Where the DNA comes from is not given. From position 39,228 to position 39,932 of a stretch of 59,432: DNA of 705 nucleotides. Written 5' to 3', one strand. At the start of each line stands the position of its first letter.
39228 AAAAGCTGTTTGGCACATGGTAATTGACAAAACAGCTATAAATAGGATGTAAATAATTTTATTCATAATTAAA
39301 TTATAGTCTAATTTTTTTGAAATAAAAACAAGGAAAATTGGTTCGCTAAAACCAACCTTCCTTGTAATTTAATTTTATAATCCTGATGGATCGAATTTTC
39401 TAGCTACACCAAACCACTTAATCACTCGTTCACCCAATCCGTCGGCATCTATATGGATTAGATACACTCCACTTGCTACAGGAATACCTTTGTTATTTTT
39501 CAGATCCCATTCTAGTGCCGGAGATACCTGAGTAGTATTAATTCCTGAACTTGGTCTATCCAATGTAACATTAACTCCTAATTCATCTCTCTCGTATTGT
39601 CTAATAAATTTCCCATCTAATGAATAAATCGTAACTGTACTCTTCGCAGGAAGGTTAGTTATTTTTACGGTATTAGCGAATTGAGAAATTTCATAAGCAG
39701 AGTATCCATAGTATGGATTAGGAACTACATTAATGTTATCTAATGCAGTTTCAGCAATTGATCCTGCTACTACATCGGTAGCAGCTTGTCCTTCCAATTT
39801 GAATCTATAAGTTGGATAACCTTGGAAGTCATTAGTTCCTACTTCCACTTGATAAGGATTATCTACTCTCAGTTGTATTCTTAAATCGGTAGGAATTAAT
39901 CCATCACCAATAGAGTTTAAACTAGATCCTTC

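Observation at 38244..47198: Three-gene outer-membrane module: SusD-less giant plug/barrel protein, 1360-aa orphan CTD protein and a PorV/FadL-like barrel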

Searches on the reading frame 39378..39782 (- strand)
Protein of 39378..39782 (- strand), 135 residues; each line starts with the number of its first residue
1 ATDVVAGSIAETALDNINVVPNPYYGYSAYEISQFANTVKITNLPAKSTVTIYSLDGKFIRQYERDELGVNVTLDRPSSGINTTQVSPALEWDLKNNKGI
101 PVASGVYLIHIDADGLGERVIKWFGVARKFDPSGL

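Call 47: search_solved_structures(query=A3, max_evalue=1, show_alignments=2)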
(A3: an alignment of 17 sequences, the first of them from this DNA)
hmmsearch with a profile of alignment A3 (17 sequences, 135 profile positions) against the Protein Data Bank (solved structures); distinct sequences matched with E-value up to 1: 2.
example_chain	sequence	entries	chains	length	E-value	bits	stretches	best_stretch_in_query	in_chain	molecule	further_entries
8suc_A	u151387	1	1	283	0.32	14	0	33-64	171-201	NHL (Ring finger b-box coiled coil) domain containing protein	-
8xrf_A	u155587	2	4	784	0.74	12.8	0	24-50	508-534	DNA topoisomerase 2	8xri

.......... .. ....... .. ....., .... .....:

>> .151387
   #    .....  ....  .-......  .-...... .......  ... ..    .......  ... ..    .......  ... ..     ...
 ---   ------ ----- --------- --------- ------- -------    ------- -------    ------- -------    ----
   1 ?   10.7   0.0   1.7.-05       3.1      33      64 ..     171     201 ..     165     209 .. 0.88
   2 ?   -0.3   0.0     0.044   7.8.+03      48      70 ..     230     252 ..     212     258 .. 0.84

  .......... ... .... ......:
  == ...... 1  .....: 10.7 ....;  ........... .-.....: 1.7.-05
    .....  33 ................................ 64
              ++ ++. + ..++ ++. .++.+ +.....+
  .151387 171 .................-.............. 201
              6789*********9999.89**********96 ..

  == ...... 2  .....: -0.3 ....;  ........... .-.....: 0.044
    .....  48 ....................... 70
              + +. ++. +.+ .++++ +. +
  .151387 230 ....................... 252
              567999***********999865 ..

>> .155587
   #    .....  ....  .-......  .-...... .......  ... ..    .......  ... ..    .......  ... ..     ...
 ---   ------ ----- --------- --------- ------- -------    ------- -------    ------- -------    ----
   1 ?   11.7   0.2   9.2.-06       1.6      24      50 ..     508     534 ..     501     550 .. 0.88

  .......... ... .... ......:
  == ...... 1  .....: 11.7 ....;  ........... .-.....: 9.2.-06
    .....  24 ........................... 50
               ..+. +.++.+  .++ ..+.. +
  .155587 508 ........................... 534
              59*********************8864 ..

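Call 78: search_protein_families(library=ncbifam, alignment_id=A3, max_evalue=0.1)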
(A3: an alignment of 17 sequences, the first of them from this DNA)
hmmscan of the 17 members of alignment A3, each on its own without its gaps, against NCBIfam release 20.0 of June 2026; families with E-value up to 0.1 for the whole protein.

A. member 1, seq(135 aa): 4 families
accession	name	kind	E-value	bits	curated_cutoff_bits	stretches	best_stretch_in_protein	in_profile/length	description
NF052228.1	T9SS_PorZ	equivalog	6e-08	31.6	260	1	11-115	667-745/757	type IX secretion system anionic LPS delivery protein PorZ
TIGR04183.1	Por_Secre_tail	domain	5.9e-05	23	23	1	38-113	11-60/72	T9SS type A sorting domain-containing protein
NF033707.1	T9SS_sortase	equivalog_domain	0.00022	19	420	1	10-112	992-1076/1095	type IX secretion system sortase PorU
NF005176.1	PRK06655.1-1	equivalog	0.065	13.1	230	0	89-118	125-154/197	flagellar hook assembly protein FlgD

B. families by the number of members that match (of 17 scanned): 8 families
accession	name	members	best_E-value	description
NF052228.1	T9SS_PorZ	17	3.4e-09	type IX secretion system anionic LPS delivery protein PorZ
TIGR04183.1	Por_Secre_tail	17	4e-06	T9SS type A sorting domain-containing protein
NF033707.1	T9SS_sortase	16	3.4e-05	type IX secretion system sortase PorU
NF005176.1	PRK06655.1-1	5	4.4e-05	flagellar hook assembly protein FlgD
NF009276.0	PRK12633.1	3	0.0032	flagellar basal body rod modification protein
NF052522.1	TafE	1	0.072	TafE family fimbrial adapter protein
NF009453.0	PRK12813.1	1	0.093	flagellar basal body rod modification protein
NF007815.0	PRK10524.1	1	0.095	propionate--CoA ligase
